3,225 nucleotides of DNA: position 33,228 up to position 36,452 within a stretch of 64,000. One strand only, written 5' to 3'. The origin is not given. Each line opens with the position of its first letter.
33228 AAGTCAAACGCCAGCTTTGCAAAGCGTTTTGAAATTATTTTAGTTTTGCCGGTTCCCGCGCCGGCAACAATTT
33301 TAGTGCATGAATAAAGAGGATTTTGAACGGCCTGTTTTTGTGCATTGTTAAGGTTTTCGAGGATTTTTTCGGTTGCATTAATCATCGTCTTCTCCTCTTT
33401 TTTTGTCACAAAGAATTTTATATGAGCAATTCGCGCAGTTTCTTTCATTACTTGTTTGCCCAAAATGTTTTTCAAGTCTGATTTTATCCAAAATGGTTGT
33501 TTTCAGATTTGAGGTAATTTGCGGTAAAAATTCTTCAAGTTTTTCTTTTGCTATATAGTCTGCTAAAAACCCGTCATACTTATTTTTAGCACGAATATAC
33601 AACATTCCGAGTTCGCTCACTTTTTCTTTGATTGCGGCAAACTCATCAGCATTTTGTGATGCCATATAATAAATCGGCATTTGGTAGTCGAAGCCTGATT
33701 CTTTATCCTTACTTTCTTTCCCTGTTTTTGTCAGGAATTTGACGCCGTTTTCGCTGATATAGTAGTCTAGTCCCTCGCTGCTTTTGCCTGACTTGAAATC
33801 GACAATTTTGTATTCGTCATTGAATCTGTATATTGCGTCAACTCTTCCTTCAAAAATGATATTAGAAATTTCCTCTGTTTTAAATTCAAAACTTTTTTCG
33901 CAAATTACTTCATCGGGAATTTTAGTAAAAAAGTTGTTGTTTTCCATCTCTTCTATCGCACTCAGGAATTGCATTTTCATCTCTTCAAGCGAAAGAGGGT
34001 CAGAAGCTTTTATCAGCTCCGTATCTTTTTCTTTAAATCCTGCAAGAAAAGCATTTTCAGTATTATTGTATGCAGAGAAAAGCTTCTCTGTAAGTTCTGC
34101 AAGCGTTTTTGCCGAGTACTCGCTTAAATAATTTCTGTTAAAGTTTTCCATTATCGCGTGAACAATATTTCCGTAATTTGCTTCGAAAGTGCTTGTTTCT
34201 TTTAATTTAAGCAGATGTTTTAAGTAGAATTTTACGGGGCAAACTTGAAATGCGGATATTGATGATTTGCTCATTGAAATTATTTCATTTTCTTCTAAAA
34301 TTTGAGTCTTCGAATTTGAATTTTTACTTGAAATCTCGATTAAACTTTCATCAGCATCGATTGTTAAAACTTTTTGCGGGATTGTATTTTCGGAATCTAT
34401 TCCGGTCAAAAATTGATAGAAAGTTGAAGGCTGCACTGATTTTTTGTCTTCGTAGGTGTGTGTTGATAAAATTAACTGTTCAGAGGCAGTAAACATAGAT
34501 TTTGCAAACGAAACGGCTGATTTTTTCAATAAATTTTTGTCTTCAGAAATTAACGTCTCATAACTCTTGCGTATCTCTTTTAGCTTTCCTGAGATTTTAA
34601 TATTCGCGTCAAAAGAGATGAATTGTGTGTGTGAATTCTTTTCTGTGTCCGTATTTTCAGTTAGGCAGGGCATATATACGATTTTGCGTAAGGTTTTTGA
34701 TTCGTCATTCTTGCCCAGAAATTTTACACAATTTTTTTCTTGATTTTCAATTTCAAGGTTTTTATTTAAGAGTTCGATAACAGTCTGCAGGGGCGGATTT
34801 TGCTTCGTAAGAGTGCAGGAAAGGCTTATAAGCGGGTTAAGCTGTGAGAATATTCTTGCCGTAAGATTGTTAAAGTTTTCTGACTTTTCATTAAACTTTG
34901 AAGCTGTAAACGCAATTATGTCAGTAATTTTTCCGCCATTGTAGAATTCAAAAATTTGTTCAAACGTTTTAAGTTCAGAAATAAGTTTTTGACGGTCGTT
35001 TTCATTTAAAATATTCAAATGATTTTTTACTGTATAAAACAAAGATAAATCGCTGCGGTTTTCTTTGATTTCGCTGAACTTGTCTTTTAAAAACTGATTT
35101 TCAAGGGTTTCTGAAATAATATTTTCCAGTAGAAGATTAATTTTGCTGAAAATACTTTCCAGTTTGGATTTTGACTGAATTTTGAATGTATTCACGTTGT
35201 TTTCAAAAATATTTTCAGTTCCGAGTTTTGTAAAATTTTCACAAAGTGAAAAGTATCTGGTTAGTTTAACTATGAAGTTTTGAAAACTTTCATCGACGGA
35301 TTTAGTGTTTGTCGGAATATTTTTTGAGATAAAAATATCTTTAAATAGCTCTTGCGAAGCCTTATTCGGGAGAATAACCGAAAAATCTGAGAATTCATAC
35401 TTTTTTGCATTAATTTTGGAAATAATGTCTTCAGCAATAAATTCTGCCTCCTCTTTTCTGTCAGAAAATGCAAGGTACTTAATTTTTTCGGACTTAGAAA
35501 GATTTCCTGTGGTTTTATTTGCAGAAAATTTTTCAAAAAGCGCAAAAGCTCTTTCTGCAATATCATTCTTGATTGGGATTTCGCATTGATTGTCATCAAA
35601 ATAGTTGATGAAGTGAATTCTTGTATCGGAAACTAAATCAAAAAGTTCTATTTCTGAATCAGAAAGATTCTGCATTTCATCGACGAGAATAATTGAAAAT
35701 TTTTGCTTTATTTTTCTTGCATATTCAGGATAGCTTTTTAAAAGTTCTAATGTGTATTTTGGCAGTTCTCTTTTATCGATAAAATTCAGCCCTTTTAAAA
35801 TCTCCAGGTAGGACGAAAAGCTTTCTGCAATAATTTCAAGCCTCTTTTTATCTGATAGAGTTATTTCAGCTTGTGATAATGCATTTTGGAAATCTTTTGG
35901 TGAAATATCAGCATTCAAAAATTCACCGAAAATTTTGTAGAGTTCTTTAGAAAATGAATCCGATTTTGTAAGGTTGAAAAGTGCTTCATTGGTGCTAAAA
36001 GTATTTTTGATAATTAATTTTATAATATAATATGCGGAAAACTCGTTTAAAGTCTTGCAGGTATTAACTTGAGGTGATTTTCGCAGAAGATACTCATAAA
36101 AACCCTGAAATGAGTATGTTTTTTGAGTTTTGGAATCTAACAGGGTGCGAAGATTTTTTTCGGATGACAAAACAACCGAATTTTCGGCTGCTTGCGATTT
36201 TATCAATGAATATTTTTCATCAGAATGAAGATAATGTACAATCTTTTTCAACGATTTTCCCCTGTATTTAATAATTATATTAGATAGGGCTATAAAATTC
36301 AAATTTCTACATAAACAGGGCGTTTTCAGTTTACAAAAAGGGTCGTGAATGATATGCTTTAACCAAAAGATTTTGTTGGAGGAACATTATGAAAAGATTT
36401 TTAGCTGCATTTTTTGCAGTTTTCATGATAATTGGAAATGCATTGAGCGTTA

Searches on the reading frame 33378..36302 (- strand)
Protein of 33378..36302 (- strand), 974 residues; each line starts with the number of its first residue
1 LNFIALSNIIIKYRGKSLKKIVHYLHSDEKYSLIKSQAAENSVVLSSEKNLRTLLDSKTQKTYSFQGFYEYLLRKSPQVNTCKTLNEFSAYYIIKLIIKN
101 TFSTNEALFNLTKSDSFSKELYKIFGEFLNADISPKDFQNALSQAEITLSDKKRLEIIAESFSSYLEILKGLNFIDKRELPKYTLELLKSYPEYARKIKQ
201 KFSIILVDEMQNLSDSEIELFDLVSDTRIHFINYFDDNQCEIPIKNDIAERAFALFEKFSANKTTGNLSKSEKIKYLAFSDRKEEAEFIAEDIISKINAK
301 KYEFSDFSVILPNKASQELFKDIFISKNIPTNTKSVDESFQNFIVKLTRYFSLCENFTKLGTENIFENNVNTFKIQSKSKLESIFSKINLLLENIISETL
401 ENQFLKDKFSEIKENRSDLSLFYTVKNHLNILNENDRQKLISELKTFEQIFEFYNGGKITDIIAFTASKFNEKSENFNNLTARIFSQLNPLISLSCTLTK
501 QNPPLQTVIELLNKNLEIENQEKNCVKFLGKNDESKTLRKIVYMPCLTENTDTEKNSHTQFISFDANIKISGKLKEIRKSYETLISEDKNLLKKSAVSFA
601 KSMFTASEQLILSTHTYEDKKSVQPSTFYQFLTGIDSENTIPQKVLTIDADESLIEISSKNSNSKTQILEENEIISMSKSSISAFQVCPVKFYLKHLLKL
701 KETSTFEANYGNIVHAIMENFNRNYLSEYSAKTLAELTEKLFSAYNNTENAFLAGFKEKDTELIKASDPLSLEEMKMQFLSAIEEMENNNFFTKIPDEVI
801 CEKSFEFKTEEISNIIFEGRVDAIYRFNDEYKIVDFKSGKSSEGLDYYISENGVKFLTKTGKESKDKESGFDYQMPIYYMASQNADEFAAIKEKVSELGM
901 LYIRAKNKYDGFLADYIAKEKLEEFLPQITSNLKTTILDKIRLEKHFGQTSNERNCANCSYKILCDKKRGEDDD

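Call 35: search_protein_families(library=ncbifam, proteins=[window:33378-36302:-], max_evalue=0.00001)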
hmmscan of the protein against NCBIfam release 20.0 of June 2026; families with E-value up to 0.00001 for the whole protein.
window:33378-36302:- (974 aa): 4 families
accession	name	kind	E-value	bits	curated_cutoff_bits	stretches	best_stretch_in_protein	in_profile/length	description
TIGR01074.1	rep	equivalog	1.3e-10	40.2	951.45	1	149-240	154-245/668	DNA helicase Rep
TIGR02773.1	addB_Gpos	equivalog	4.9e-08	31.1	903.7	0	203-451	227-486/1159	helicase-exonuclease AddAB subunit AddB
TIGR01073.1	pcrA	equivalog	3.6e-07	28.9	911.2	0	267-332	307-372/725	DNA helicase PcrA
NF008172.0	PRK10919.1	equivalog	4.5e-07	28.4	1168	0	147-240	153-246/673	DNA helicase Rep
